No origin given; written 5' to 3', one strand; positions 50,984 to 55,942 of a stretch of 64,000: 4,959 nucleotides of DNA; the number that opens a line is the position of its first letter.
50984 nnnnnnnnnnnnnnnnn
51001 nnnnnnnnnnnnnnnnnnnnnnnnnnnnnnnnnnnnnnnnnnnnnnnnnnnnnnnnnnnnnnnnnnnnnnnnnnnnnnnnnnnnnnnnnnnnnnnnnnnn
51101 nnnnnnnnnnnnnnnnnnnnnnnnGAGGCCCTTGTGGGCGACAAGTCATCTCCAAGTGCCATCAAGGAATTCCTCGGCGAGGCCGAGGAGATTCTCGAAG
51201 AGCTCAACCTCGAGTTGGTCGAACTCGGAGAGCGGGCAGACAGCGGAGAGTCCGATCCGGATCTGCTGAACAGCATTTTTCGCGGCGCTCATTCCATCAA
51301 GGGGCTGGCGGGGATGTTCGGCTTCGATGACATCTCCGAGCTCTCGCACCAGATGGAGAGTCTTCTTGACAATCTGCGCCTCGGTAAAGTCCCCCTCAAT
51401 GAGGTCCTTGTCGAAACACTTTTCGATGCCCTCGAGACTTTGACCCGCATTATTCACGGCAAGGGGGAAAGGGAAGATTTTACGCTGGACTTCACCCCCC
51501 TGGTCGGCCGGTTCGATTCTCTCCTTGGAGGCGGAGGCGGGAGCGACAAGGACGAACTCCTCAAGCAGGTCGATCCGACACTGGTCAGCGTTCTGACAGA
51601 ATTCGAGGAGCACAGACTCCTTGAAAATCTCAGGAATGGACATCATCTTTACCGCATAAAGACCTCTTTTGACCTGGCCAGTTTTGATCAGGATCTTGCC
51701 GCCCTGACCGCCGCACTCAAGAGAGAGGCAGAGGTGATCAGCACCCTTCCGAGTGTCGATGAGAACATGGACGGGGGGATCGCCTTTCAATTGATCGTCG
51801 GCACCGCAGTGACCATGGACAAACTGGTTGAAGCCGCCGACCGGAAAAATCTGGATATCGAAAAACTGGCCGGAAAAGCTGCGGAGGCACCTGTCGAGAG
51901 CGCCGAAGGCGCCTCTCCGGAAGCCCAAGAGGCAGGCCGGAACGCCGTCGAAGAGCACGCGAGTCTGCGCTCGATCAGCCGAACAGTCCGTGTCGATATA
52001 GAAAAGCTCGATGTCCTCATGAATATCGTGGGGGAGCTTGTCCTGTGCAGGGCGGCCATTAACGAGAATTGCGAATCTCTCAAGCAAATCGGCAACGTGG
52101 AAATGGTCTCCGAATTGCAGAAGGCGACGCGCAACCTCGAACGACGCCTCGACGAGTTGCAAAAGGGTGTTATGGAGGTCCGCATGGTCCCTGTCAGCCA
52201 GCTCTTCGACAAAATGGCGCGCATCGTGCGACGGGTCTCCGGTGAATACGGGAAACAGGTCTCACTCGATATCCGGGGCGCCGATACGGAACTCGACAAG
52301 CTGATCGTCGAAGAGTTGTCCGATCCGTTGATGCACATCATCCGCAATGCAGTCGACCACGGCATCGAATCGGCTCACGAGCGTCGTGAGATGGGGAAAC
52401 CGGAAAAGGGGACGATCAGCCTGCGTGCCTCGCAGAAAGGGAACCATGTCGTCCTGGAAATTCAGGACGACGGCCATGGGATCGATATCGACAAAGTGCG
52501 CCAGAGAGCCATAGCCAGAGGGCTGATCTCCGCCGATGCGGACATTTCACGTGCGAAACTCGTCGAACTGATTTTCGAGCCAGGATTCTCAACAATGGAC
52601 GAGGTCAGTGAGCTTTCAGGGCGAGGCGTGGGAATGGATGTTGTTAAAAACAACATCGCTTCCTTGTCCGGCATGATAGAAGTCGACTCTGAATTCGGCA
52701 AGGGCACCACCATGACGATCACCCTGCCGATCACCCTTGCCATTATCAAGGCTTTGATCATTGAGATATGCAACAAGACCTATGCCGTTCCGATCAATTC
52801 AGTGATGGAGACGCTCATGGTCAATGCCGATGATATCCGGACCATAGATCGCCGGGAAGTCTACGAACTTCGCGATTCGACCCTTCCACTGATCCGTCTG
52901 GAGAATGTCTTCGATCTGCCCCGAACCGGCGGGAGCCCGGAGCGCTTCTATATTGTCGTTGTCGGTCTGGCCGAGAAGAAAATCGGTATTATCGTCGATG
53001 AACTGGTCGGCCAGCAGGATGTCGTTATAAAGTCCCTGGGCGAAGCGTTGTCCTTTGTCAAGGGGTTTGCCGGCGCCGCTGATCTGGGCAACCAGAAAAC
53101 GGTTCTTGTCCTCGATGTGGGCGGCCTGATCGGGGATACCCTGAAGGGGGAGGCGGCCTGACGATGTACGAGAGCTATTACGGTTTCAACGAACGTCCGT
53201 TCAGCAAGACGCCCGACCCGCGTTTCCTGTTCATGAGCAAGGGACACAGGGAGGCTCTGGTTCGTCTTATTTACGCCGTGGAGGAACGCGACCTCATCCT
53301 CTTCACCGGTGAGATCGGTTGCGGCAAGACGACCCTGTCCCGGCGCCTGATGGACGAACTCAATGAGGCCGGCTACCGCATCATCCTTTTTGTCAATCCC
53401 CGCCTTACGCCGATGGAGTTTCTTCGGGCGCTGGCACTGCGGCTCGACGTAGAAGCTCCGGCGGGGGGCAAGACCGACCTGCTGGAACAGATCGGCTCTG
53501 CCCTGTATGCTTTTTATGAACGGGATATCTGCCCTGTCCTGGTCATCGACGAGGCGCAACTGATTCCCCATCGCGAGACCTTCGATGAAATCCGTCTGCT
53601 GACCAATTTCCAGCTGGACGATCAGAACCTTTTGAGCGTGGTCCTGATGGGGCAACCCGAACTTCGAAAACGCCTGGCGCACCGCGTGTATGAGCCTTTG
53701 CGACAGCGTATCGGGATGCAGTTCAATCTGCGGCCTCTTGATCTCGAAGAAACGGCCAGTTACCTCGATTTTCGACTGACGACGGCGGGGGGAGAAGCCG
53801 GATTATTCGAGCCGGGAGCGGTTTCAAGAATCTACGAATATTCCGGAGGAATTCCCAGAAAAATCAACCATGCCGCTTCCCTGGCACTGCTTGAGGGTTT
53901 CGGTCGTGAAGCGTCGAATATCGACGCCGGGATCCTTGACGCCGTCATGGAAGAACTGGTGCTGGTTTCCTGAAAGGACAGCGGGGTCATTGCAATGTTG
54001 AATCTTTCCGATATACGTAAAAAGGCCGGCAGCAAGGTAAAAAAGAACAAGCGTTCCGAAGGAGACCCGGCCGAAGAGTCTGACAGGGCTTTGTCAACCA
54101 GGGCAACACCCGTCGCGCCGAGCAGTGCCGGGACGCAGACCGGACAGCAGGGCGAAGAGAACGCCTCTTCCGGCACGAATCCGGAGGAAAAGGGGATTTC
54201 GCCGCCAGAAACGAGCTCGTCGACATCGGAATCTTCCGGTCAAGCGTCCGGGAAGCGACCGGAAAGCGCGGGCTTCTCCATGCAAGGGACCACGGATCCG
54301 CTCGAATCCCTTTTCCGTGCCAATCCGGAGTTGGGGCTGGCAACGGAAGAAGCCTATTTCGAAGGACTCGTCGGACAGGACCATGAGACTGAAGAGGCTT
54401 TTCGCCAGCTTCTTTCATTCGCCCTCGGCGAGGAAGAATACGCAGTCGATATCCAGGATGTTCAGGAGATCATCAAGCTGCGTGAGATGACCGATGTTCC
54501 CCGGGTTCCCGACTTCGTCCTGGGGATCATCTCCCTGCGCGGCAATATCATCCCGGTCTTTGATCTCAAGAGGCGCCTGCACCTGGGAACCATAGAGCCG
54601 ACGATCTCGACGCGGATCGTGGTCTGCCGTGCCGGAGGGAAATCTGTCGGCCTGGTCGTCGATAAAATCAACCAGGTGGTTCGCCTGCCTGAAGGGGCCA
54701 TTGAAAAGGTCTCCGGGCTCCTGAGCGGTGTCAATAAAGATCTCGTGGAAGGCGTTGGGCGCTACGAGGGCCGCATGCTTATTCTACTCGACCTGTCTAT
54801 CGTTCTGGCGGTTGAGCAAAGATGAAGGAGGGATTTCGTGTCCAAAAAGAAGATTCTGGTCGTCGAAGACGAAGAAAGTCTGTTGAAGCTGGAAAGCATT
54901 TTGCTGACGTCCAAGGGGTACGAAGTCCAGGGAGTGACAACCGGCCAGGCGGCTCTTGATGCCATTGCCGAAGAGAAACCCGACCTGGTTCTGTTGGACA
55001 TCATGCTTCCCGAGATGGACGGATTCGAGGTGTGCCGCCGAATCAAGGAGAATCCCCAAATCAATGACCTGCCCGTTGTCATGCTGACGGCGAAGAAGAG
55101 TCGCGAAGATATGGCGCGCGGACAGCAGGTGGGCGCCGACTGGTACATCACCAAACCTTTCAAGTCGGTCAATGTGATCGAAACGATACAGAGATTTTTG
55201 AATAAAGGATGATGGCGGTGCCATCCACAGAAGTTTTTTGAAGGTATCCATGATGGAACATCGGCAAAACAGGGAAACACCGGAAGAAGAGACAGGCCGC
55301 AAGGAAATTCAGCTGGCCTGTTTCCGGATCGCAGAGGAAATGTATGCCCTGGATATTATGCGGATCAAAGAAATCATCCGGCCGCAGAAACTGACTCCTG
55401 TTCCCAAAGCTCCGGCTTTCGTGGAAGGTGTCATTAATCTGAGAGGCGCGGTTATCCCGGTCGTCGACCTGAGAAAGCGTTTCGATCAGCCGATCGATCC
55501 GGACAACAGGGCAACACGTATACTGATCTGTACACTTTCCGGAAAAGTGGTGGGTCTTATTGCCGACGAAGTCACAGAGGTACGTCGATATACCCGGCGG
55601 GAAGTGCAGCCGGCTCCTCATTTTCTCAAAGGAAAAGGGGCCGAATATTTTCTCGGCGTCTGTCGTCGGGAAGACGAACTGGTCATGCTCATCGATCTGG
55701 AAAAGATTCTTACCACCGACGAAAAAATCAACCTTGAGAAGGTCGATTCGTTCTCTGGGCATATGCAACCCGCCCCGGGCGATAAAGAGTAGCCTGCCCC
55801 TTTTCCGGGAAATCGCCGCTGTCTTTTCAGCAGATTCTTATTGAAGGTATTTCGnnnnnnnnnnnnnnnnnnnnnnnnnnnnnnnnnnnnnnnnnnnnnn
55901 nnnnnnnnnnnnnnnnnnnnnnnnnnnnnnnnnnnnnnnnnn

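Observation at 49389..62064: Receptor-less 13-gene chemosensory-type operon with non-canonical partner proteins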

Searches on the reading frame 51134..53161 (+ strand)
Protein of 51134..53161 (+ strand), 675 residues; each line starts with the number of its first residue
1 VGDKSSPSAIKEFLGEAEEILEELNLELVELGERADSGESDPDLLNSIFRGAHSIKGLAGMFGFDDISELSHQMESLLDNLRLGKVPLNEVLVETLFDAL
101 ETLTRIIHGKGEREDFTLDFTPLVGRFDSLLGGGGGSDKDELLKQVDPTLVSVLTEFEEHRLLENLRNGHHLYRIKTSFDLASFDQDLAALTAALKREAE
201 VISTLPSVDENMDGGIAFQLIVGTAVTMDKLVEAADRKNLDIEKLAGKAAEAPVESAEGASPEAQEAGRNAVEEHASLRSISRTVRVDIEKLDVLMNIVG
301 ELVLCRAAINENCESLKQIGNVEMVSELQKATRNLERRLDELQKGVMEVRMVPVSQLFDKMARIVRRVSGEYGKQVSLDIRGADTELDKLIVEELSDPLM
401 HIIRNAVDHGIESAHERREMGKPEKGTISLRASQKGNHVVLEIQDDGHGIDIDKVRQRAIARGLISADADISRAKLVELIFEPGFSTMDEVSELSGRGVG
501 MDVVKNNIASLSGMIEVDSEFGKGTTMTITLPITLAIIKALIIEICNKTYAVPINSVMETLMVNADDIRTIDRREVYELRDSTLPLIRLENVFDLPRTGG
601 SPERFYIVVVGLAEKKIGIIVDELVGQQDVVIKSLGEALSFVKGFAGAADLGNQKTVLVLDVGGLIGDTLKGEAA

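Call 3: search_protein_families(library=pfam, proteins=[window:51134-53161:+], max_evalue=0.01)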
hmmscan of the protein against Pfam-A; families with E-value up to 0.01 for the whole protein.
window:51134-53161:+ (675 aa): 4 families
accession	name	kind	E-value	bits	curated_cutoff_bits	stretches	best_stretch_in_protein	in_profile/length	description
PF01584.24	CheW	-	2.3e-24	86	23.5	1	540-667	2-135/138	CheW-like domain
PF02518.31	HATPase_c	-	3.8e-20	72.8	26.4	1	396-534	3-110/111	Histidine kinase-, DNA gyrase B-, and HSP90-like ATPase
PF02895.20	H-kinase_dim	-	3.8e-19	69.3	23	1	282-349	1-68/68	Signal transducing histidine kinase, homodimeric domain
PF01627.28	Hpt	-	5.8e-17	62.1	24.6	1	10-103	3-81/84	Hpt domain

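Call 14: search_protein_families(library=ncbifam, proteins=[window:51134-53161:+], max_evalue=0.001)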
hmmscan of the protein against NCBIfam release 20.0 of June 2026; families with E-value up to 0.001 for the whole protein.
window:51134-53161:+ (675 aa): 33 families (the best 25 are shown)
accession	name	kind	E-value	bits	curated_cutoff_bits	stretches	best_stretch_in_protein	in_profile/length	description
NF041336.1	CheA_Halo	equivalog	6.7e-131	438.1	950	1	10-663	5-664/666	chemotaxis protein CheA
NF007835.0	PRK10547.1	equivalog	6.9e-108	362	793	1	12-665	9-656/670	chemotaxis protein CheA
NF046044.1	PnpS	equivalog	2.8e-11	43.1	400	1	494-532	352-390/390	two-component system histidine kinase PnpS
NF008468.0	PRK11360.1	equivalog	2.3e-10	39.5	646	1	476-534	556-609/616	two-component system sensor histidine kinase AtoS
NF008298.1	PRK11086.1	subfamily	4.4e-10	38.6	520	1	375-533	401-525/529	DcuS/MalK family sensor histidine kinase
NF007688.0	PRK10364.1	equivalog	5.9e-10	38.5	479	1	477-534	400-452/460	two-component system sensor histidine kinase ZraS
NF010411.0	PRK13837.1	equivalog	3.2e-09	35.3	647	1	478-573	625-712/828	two-component system VirA-like sensor kinase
NF047874.1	MASE3_PAS_HK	subfamily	1.9e-08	33.5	560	1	493-539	585-631/655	MASE3 domain-containing sensor histidine kinase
NF011874.0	PRK15347.1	equivalog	1.9e-08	32.9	852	1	424-534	530-615/921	two component system sensor kinase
TIGR02966.1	phoR_proteo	equivalog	2.3e-08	33.5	334.2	1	343-455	180-278/333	phosphate regulon sensor histidine kinase PhoR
TIGR02916.1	PEP_his_kin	equivalog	2.4e-08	33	300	1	323-458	512-631/679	XrtA/PEP-CTERM system histidine kinase PrsK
NF041947.1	LuxQ_Vibrio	equivalog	5.7e-08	31.1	1200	1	477-540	639-703/843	quorum-sensing autoinducer 2 sensor kinase/phosphatase LuxQ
NF041210.1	his_kin_PieS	equivalog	7.8e-08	31.7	850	1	424-533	381-470/474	two component system sensor histidine kinase PieS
NF033092.0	HK_WalK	equivalog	8.2e-08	31.3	725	1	493-533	554-594/594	cell wall metabolism sensor histidine kinase WalK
NF046020.1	HisKinCckABruc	equivalog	1.3e-07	29.9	1000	1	474-536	651-710/868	cell cycle histidine kinase CckA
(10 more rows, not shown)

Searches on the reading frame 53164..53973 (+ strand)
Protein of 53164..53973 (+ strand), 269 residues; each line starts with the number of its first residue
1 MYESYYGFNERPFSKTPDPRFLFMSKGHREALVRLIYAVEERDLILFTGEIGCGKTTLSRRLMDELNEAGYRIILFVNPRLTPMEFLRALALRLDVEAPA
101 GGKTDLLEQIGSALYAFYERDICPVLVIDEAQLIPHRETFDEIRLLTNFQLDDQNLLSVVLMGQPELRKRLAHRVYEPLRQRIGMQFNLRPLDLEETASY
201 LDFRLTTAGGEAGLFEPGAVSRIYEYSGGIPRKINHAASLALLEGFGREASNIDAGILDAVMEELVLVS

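Call 3: search_protein_families(library=pfam, proteins=[window:53164-53973:+], max_evalue=0.01)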
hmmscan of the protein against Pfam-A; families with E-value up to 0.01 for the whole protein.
window:53164-53973:+ (269 aa): 18 families
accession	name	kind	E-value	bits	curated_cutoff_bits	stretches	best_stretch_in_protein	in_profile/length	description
PF13401.12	AAA_22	-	1.1e-24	87.7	27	1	41-171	4-130/130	AAA domain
PF01637.24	ATPase_2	-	1.1e-05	25.8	33.2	1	37-234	15-222/225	ATPase domain predominantly from Archaea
PF13191.12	AAA_16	-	1.7e-05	25.8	32.6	1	27-132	7-142/167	AAA ATPase domain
PF13238.12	AAA_18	-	6.8e-05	23.8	29.4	1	45-179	1-116/128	AAA domain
PF25201.1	nSTAND6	-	7e-05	23.3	27.7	1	29-142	5-121/148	Novel STAND NTPase 6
PF02367.23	TsaE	-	9.9e-05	22.7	26.6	1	34-67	13-46/128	Threonylcarbamoyl adenosine biosynthesis protein TsaE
PF13173.12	AAA_14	-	0.00013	22.4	27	1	43-196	3-127/129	AAA domain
PF20720.3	nSTAND3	-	0.00015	21.9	27.2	1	34-74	9-49/155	Novel STAND NTPase 3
PF03266.21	NTPase_1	-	0.00066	20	23.9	1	45-77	2-34/168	NTPase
PF00004.35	AAA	-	0.001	20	21.2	1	45-137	1-73/131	ATPase family associated with various cellular activities (AAA)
PF03205.20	MobB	-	0.001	19.4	26.6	1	45-73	2-30/133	Molybdopterin guanine dinucleotide synthesis protein B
PF24883.2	NPHP3_N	-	0.0016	19.1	24.8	1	41-76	21-56/164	Nephrocystin 3, N-terminal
PF09848.15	SLFN-g3_helicase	-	0.0017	18.1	24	1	44-142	3-99/354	Schlafen group 3, DNA/RNA helicase domain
PF12775.13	AAA_7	-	0.0027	17.7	25.8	1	39-90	30-82/181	P-loop containing dynein motor region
PF03976.20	PPK2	-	0.0028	17.7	22.3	1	32-196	21-173/229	Polyphosphate kinase 2 (PPK2)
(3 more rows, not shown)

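Call 14: search_protein_families(library=ncbifam, proteins=[window:53164-53973:+], max_evalue=0.001)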
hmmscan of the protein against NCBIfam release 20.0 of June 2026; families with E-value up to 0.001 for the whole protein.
window:53164-53973:+ (269 aa): 2 families
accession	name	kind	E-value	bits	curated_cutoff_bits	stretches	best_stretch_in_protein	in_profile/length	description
TIGR03015.1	pepcterm_ATPase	hypoth_equivalog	4.8e-66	222.9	324.5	1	1-265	1-266/269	XrtA/PEP-CTERM system-associated ATPase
NF010248.0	PRK13695.1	equivalog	0.001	18.8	156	0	45-76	6-37/180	NTPase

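Call 15: find_encoding_contigs(protein=window:53164-53973:+, flank=10000, max_places=6)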
Protein window:53164-53973:+ (269 aa): 1 contig read that carries it; 1 place shown.
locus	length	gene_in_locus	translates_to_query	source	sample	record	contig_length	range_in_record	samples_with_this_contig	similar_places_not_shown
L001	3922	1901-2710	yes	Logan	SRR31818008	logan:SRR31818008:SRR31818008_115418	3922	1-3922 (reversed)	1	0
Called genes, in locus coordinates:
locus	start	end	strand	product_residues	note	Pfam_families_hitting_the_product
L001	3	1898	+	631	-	?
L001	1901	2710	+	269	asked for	PF01637:ATPase_2 (faint), PF13401:AAA_22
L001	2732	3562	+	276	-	PF01584:CheW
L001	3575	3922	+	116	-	?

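Call 17: find_homologous_proteins(query=window:53164-53973:+, max_evalue=1e-20)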
Query window:53164-53973:+ (269 aa): 4852 proteins with E <= 1e-20 among 7197 candidates; the best 120 are listed.
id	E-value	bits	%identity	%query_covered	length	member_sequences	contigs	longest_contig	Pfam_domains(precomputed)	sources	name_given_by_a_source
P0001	4.6e-167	572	95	100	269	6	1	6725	PF13401.13,PF01637.25,PF13191.13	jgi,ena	-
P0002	5.6e-155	533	89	100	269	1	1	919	PF13401.13,PF01637.25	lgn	-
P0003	4.9e-150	516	86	100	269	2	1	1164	PF13173.13,PF13401.13,PF01637.25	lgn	-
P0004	1.2e-149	515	86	100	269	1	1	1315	PF13173.13,PF13401.13,PF01637.25,PF13191.13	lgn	-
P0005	3.0e-149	514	86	100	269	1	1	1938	PF13401.13,PF01637.25,PF13191.13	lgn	-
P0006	3.7e-141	487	81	100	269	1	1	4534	PF13173.13,PF25201.1,PF02367.24,PF13401.13,PF01637.25,PF20720.4,PF13191.13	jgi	-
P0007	1.9e-140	485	81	100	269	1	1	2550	PF13173.13,PF02367.24,PF13401.13,PF01637.25,PF20720.4,PF13191.13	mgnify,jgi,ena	mgnify:CR=1 FL=1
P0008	3.4e-140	484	81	100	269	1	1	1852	PF25201.1,PF24883.3,PF13401.13,PF01637.25,PF20720.4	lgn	-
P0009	2.1e-139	482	80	100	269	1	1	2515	PF13173.13,PF25201.1,PF02367.24,PF13401.13,PF01637.25,PF13191.13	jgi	-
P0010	1.5e-138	479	79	100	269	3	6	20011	PF13173.13,PF25201.1,PF13401.13,PF01637.25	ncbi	-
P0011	1.6e-138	479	80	100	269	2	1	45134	PF13173.13,PF25201.1,PF02367.24,PF13401.13,PF01637.25,PF20720.4,PF13191.13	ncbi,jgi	-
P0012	1.8e-138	478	80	100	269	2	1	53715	PF13173.13,PF02367.24,PF13401.13,PF01637.25,PF20720.4,PF13191.13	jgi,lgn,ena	-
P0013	2.1e-137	475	79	100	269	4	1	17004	PF13173.13,PF02367.24,PF13401.13,PF01637.25,PF20720.4,PF13191.13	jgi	-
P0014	8.4e-136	470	80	100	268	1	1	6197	PF13401.13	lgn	-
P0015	3.8e-134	464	79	100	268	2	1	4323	PF13401.13,PF01637.25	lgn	-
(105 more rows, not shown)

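Call 27: search_protein_representatives(protein=window:53164-53973:+)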
Query: 269 residues. Proteins with E-value up to 0.001 (for the whole library): 29205; up to 1e-10: 19130; up to 1e-30: 6606. The best 150 are listed.
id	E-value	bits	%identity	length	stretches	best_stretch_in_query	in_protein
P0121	1.1e-84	300.6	54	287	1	2-267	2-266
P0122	1.1e-83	297.3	52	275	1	1-265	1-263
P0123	1.5e-77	277.2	52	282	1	1-262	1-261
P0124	9.6e-76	271.3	48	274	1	1-264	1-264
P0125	1.5e-75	270.7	36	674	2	2-263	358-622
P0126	6.8e-73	262.0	64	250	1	71-265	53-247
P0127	2.0e-70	253.8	44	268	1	1-266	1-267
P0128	4.6e-67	242.8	48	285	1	2-249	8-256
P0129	6.7e-66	239.0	46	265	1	1-264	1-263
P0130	4.7e-65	236.3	47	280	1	1-265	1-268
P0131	8.1e-63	228.9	33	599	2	2-264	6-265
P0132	1.6e-61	224.7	44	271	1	3-265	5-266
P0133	2.1e-61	224.3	43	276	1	1-262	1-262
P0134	4.3e-61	223.3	32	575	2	1-266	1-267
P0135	5.7e-60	219.6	43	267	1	1-262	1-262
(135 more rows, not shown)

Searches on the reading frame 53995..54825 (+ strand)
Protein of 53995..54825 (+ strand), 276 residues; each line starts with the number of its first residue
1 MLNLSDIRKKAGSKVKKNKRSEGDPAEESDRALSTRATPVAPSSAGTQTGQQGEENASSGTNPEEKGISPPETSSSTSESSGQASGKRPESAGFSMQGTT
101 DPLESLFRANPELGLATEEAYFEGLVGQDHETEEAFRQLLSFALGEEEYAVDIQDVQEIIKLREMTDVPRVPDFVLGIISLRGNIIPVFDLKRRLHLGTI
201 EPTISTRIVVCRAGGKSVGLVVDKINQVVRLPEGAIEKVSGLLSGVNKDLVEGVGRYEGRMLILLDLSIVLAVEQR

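Call 3: search_protein_families(library=pfam, proteins=[window:53995-54825:+], max_evalue=0.01)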
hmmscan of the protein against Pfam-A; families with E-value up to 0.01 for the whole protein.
window:53995-54825:+ (276 aa): 1 family
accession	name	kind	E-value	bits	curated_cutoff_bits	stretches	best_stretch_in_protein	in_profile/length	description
PF01584.24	CheW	-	5.1e-37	127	23.5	1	138-271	1-134/138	CheW-like domain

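Call 14: search_protein_families(library=ncbifam, proteins=[window:53995-54825:+], max_evalue=0.001)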
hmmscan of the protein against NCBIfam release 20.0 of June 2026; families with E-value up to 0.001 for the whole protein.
window:53995-54825:+ (276 aa): 1 family
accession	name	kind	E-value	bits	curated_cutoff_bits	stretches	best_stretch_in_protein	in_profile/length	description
NF007903.0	PRK10612.1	equivalog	1.2e-21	77.2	260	1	132-274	12-154/167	chemotaxis protein CheW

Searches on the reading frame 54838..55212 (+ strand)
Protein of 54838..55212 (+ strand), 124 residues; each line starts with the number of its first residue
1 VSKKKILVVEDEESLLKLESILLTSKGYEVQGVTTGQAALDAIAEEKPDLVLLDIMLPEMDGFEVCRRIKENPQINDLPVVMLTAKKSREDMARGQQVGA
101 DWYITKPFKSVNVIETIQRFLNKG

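Call 3: search_protein_families(library=pfam, proteins=[window:54838-55212:+], max_evalue=0.01)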
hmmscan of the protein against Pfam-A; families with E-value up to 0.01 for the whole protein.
window:54838-55212:+ (124 aa): 2 families
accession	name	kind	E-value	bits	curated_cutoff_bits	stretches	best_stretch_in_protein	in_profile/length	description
PF00072.30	Response_reg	-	5.8e-30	104.2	30.2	1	6-117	1-110/111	Response regulator receiver domain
PF23198.2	PDE8A_N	-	0.00033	21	29.6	1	24-90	31-98/147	PDE8A-like, N-terminal domain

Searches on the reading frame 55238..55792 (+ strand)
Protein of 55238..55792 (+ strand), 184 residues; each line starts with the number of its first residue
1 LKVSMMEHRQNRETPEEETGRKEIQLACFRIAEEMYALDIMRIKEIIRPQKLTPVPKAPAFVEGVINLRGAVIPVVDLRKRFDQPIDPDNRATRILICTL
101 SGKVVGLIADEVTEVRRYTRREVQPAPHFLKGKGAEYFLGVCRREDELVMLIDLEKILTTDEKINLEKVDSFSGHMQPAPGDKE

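Call 3: search_protein_families(library=pfam, proteins=[window:55238-55792:+], max_evalue=0.01)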
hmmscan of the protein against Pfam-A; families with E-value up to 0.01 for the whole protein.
window:55238-55792:+ (184 aa): 1 family
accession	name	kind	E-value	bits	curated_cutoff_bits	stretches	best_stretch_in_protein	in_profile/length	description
PF01584.24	CheW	-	4.1e-39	133.8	23.5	1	26-160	2-136/138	CheW-like domain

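Call 14: search_protein_families(library=ncbifam, proteins=[window:55238-55792:+], max_evalue=0.001)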
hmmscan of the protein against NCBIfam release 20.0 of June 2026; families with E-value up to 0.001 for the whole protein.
window:55238-55792:+ (184 aa): 1 family
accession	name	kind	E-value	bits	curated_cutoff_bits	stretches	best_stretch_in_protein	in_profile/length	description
NF007903.0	PRK10612.1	equivalog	3e-28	98.6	260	1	26-169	19-162/167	chemotaxis protein CheW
